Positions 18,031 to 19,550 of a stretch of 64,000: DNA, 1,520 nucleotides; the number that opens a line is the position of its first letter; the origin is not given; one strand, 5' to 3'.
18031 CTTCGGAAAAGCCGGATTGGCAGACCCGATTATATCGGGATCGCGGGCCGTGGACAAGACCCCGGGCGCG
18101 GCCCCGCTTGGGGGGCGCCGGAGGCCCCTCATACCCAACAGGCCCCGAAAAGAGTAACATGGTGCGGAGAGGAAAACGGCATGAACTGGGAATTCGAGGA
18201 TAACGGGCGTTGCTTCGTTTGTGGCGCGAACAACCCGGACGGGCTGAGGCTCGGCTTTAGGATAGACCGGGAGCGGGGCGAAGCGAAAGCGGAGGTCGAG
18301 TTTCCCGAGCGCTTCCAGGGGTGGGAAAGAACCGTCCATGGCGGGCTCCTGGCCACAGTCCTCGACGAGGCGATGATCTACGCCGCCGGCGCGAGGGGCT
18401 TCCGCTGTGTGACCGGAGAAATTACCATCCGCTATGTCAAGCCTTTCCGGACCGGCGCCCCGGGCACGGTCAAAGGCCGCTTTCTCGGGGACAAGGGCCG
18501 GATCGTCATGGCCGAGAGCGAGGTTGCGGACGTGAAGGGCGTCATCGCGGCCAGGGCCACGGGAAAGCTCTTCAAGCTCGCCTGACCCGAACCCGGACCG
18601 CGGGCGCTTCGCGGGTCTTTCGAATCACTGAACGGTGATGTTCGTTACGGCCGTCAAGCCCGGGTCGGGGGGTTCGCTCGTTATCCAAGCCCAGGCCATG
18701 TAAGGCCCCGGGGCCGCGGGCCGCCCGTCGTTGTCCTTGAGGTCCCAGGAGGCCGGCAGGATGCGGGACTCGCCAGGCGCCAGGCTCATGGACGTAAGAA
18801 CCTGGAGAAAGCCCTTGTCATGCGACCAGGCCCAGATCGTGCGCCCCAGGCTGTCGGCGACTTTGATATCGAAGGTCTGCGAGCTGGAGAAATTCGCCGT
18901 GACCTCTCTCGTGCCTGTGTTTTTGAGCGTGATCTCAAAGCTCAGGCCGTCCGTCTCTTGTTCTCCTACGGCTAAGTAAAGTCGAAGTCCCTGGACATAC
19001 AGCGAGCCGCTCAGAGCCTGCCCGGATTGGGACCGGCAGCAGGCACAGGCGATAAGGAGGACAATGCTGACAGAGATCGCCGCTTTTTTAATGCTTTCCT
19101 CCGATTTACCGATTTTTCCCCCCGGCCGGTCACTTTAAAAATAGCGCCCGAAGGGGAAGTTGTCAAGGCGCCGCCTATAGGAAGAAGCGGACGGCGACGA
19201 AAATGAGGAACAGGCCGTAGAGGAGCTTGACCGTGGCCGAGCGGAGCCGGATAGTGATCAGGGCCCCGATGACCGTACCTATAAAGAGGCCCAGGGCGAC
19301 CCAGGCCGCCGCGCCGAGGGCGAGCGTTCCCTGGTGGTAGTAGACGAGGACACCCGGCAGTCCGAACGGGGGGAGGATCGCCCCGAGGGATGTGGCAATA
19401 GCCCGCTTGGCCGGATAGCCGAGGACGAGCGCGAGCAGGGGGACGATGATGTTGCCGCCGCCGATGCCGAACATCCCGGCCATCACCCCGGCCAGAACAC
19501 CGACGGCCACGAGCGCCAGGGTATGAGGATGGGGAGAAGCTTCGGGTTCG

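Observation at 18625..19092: BsuPI-type protease-inhibitor lipoprotein gene missed by ORF calling; the only plausible start is ATT with a perfect SD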

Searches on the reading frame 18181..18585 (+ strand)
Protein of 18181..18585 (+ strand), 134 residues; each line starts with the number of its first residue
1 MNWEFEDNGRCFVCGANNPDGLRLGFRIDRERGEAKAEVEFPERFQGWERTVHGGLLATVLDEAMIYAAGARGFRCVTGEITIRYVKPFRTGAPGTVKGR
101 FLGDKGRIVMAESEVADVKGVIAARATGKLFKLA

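Call 15: find_encoding_contigs(protein=window:18181-18585:+, flank=4000, max_places=10)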
Protein window:18181-18585:+ (134 aa): 7 contigs read that carry it; 6 places shown.
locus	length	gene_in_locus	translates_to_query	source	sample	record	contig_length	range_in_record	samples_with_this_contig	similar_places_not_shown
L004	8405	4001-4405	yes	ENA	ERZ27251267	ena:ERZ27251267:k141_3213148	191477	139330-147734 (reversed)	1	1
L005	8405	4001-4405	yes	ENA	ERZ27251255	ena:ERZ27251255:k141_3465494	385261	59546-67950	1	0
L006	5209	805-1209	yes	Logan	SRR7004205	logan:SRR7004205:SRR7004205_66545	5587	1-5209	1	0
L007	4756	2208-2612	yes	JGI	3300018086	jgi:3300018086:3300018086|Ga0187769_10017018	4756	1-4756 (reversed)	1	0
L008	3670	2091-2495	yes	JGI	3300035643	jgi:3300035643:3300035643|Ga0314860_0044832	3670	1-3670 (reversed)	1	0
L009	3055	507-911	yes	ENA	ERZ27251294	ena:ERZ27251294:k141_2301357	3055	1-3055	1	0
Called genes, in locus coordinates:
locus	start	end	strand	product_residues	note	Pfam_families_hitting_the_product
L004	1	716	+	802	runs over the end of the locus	PF22848:ASD1_dom, PF06964:Alpha-L-AF_C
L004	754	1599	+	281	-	PF04909:Amidohydro_2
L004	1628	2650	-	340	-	PF13145:Rotamase_2, PF13616:Rotamase_3, PF00639:Rotamase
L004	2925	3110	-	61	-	-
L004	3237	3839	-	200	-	PF00156:Pribosyltran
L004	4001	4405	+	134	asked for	PF03061:4HBT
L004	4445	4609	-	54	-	-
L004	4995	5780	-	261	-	PF01925:TauE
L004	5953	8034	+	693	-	PF07944:Beta-AFase-like_GH127_cat, PF20736:Glyco_hydro127M, PF20737:Glyco_hydro127C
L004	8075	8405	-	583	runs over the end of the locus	PF07944:Beta-AFase-like_GH127_cat, PF20736:Glyco_hydro127M, PF16375:DUF4986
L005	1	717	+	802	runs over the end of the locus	PF22848:ASD1_dom, PF06964:Alpha-L-AF_C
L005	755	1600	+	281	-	PF04909:Amidohydro_2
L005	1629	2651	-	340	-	PF13145:Rotamase_2, PF13616:Rotamase_3, PF00639:Rotamase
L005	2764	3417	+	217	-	-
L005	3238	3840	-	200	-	PF00156:Pribosyltran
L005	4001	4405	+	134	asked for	PF03061:4HBT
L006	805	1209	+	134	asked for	PF03061:4HBT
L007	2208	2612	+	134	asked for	PF03061:4HBT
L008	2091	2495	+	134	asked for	PF03061:4HBT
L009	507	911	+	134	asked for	PF03061:4HBT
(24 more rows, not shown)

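Call 21: list_cluster_members(proteins=[window:18628-18789:-, window:18181-18585:+])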
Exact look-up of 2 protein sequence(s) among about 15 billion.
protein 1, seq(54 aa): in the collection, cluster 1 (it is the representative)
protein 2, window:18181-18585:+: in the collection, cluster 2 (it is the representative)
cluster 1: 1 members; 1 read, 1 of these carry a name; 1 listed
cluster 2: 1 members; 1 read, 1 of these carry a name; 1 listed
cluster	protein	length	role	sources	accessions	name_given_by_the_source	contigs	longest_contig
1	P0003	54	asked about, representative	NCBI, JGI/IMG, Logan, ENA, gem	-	hypothetical protein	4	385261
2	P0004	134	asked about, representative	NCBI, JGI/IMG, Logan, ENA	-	uncharacterized protein (TIGR00369 family)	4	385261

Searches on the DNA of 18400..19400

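Call 35: search_rna_families(source=window, start=18400, end=19400, threshold=evalue, max_evalue=1)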
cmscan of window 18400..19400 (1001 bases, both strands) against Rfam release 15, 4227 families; matches with E-value up to 1: 1.
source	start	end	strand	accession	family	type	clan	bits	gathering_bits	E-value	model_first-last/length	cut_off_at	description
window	19166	19200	+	RF01768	flavi_FSE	Cis-reg; frameshift_element;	-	16.8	43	0.47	1-62/62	no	ribosomal frameshift site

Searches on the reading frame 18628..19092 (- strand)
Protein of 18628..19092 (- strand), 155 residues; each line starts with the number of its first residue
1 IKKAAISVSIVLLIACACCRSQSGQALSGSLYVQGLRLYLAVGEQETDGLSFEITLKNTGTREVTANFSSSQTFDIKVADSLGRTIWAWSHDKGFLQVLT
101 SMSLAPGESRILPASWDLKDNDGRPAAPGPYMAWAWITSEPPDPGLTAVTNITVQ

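Call 4: search_protein_families(library=pfam, proteins=[window:18628-19092:-], max_evalue=1)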
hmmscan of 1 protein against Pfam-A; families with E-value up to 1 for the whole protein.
window:18628-19092:- (155 aa): 2 families
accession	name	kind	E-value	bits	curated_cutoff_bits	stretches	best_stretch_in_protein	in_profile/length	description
PF12690.13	BsuPI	-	2e-22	79.5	22.9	1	44-140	8-99/101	Intracellular proteinase inhibitor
PF13860.13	FlgD_ig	-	0.18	12.2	27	1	107-131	45-69/79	FlgD Ig-like domain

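Call 5: search_protein_families(library=ncbifam, proteins=[window:18628-19092:-], max_evalue=1)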
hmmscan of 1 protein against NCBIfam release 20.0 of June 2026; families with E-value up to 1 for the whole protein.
window:18628-19092:- (155 aa): 2 families
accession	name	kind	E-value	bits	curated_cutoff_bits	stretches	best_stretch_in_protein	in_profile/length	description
NF052331.1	Bet13-16Glucosase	equivalog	0.086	10.9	1330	1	45-111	647-703/750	exo-beta-d-1,3/1,6-glucosidase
NF008135.0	PRK10883.1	equivalog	0.12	10.8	581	1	66-110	234-279/471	cell division protein FtsP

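Call 6: find_homologous_proteins(query=window:18628-19092:-)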
Query window:18628-19092:- (155 aa): 2 proteins with E <= 0.001 among 66 candidates.
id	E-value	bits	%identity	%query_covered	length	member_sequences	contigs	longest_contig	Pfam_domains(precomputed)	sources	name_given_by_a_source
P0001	4.4e-77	275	81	100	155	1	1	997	PF12690.14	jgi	jgi:hypothetical protein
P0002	1.7e-64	234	71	100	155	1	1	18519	PF12690.14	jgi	jgi:hypothetical protein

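Call 8: find_encoding_contigs(protein=P0002, flank=6000)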
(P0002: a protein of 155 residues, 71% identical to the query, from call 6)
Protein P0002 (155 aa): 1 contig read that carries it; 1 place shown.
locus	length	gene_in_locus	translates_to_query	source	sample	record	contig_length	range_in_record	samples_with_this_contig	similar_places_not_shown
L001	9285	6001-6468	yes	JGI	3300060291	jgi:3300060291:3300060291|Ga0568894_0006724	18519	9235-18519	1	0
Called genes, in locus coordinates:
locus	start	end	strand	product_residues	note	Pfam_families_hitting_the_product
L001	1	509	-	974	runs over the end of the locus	-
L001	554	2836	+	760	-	PF07944:Beta-AFase-like_GH127_cat, PF20736:Glyco_hydro127M, PF16375:DUF4986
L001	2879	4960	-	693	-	PF07944:Beta-AFase-like_GH127_cat, PF20736:Glyco_hydro127M, PF20737:Glyco_hydro127C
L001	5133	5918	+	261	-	PF01925:TauE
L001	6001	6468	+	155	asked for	PF12690:BsuPI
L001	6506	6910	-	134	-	PF03061:4HBT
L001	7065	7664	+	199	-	PF00156:Pribosyltran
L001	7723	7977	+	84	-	-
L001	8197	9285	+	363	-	?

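Call 9: find_encoding_contigs(protein=P0001, flank=6000)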
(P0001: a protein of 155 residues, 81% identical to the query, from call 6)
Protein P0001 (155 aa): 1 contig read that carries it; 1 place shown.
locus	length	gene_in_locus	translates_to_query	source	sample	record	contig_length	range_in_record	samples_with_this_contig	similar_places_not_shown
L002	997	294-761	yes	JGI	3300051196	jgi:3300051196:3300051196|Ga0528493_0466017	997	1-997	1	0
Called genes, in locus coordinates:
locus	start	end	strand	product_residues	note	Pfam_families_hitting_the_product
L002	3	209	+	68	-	?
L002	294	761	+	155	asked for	PF12690:BsuPI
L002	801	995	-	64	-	?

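Call 13: find_related_loci(query=A1, collection=metagenome_contigs, flank=3000)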
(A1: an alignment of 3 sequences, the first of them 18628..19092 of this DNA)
Query A1 (155 aa) in metagenome_contigs; peptide patterns used: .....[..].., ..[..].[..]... (x = any residue, [..] = any of these).
448 stretches matched a pattern, but none encodes a relative of the query by tblastn (E <= 1e-3).

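Call 14: find_related_loci(query=A1, collection=genome_contigs, flank=3000)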
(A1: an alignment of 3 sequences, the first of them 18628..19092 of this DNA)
Query A1 (155 aa) in genome_contigs; peptide patterns used: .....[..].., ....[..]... (x = any residue, [..] = any of these).
71 stretches matched a pattern; 1 encode a relative of the query (tblastn E <= 1e-3); 1 distinct loci.
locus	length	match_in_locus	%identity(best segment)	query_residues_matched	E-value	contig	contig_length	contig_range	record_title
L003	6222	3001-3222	30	51-122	2e-9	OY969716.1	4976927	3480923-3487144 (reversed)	MAG: uncultured Acidobacteriota bacterium isolate MFD04540.bin.c.1 genome assembly, chromosome: 1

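Call 34: search_solved_structures(query=window:18628-19092:-, max_evalue=1)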
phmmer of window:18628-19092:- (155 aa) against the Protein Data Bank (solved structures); distinct sequences matched with E-value up to 1: 4.
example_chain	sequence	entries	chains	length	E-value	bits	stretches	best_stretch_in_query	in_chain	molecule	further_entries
3isy_A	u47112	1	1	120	4.9e-06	29.7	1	44-116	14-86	Intracellular proteinase inhibitor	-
1o7d_B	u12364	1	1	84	0.12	15.5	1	114-142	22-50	Lysosomal alpha-mannosidase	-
2cp5_A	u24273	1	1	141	0.21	14.7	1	58-126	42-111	Restin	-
1tuo_A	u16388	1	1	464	0.4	13.8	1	24-87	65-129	Putative phosphomannomutase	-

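Call 53: find_homologous_proteins(query=A3, max_evalue=1e-10)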
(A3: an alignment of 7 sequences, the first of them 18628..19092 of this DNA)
Query A3 (7 sequences) (155 aa, profile of the alignment): 25 proteins with E <= 1e-10 among 4530 candidates.
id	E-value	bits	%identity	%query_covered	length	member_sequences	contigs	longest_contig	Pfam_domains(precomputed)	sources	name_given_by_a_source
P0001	6.3e-72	258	81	100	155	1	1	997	PF12690.14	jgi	jgi:hypothetical protein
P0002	2.0e-69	250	71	100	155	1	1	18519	PF12690.14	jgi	jgi:hypothetical protein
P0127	9.4e-69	248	42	97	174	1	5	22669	PF12690.14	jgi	jgi:hypothetical protein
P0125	3.9e-62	226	45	80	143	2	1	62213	PF12690.14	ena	-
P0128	9.4e-62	225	41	86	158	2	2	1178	PF12690.14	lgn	-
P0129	1.3e-61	225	42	99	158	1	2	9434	PF12690.14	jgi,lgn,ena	-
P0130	5.2e-61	223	40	89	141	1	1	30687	PF12690.14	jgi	jgi:flagellar hook assembly protein FlgD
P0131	3.2e-58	214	40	86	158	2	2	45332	PF12690.14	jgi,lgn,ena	-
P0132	8.0e-57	209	44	92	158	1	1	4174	PF12690.14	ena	-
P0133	5.3e-56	206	39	95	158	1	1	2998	PF12690.14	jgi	jgi:hypothetical protein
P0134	2.4e-55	204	41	99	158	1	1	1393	PF12690.14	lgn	-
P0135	2.3e-54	201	40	90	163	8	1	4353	PF12690.14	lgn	-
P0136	9.9e-54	199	39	98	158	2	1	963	PF12690.14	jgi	jgi:hypothetical protein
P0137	9.6e-53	196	40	86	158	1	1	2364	PF12690.14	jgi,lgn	jgi:hypothetical protein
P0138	2.0e-52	195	39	90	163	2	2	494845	PF12690.14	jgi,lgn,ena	-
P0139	3.4e-51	191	38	95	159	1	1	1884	PF12690.14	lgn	-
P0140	4.8e-48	181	49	75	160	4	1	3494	PF12690.14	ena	-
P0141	1.1e-47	180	40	92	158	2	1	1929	PF12690.14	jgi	jgi:hypothetical protein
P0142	8.8e-41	157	37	99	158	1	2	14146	PF12690.14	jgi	jgi:Intracellular proteinase inhibitor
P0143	4.0e-40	155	36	97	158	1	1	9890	PF12690.14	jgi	jgi:hypothetical protein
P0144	8.8e-38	147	37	98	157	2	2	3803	PF12690.14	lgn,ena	-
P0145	4.9e-32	129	44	57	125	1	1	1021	PF12690.14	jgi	jgi:hypothetical protein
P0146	1.0e-19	89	42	64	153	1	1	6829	PF12690.14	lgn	-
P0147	9.0e-14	69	37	49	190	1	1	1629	PF12690.14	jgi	-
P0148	8.5e-12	63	29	80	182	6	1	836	PF12690.14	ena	-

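Call 64: predict_structure(alignment_id=A4)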
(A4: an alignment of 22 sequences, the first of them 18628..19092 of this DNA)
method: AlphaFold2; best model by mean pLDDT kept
length: 155 residues; sequences in the alignment: 22
mean_pLDDT: 79.6   pTM: 0.68
mean pLDDT of the five models: 79.6, 76.5, 75.4, 74.8, 74.5
residues with pLDDT >= 90: 78; 70-90: 41; 50-70: 6; < 50: 30
segments of 3 or more residues with pLDDT < 50: 1-4, 6-28, 94-96
pLDDT, mean of each block of 10 residues (from residue 1): 45 43 47 89 91 94 87 86 92 60 93 92 94 88 86 94
secondary structure, 60 per line:
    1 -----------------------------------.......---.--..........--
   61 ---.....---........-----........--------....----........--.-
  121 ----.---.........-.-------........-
elements in order: E36-42 E49-58 E64-68 E72-79 E85-92 E101-104 E109-116 E129-137 E147-154

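Call 66: fold_search(model_id=the predicted structure, library=pdb)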
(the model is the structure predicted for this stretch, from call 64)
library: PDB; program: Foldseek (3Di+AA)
matches with E <= 10: 1535; with E <= 0.001: 34
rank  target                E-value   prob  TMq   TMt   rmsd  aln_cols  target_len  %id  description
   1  3isy                  1.3e-07  1.00  0.63  0.82   3.2       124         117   25  Crystal structure of an intracellular proteinase inhibitor (ipi, bsu11130) from bacillus subtilis at 2.61 A resolution (released 2009-09-15)
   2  3idu_B                4.0e-05  1.00  0.40  0.52   4.9       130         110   17  Crystal Structure of the CARDB domain of the PF1109 protein in complex with di-metal ions from Pyrococcus furiosus, No (released 2009-08-04)
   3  8xrt_B                5.6e-05  1.00  0.44  0.11   5.7       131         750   25  The crystal structure of a GH3 enzyme CcBgl3B (released 2024-04-10)
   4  3idu_A                5.9e-05  1.00  0.43  0.54   4.6       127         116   18  Crystal Structure of the CARDB domain of the PF1109 protein in complex with di-metal ions from Pyrococcus furiosus, No (released 2009-08-04)
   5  5xxn_A                9.1e-05  1.00  0.35  0.10   7.4       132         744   18  Crystal Structure of mutant (D286N) beta-glucosidase from Bacteroides thetaiotaomicron in complex with sophorose (released 2017-12-13)
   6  5xxo_A                1.1e-04  1.00  0.37  0.10   7.1       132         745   19  Crystal structure of mutant (D286N) GH3 beta-glucosidase from Bacteroides thetaiotaomicron in complex with sophorotrio (released 2017-12-13)
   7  8xrt_A                1.3e-04  1.00  0.39  0.11   6.5       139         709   19  The crystal structure of a GH3 enzyme CcBgl3B (released 2024-04-10)
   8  8xrv_F                1.6e-04  1.00  0.39  0.10   6.5       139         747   19  The crystal structure of a GH3 enzyme CcBgl3B with glucose (released 2024-04-10)
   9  8xrt_F                1.7e-04  1.00  0.39  0.10   6.5       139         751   19  The crystal structure of a GH3 enzyme CcBgl3B (released 2024-04-10)
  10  8xru_A                1.8e-04  1.00  0.42  0.11   5.1       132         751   22  The crystal structure of a GH3 enzyme CcBgl3B with glycerol (released 2024-04-10)
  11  8xrt_C                1.8e-04  1.00  0.42  0.11   5.7       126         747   25  The crystal structure of a GH3 enzyme CcBgl3B (released 2024-04-10)
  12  5xxn_B                1.8e-04  1.00  0.35  0.10   7.4       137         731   18  Crystal Structure of mutant (D286N) beta-glucosidase from Bacteroides thetaiotaomicron in complex with sophorose (released 2017-12-13)
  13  8xru_B                1.9e-04  1.00  0.37  0.10   7.1       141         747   18  The crystal structure of a GH3 enzyme CcBgl3B with glycerol (released 2024-04-10)
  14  8fk7_A                2.1e-04  1.00  0.41  0.45   4.5       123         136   14  Structure of the Pyrobaculum calidifontis flagellar-like archaeal type IV pilus (released 2023-06-28)
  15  8xrv_C                2.1e-04  1.00  0.40  0.11   5.4       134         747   21  The crystal structure of a GH3 enzyme CcBgl3B with glucose (released 2024-04-10)
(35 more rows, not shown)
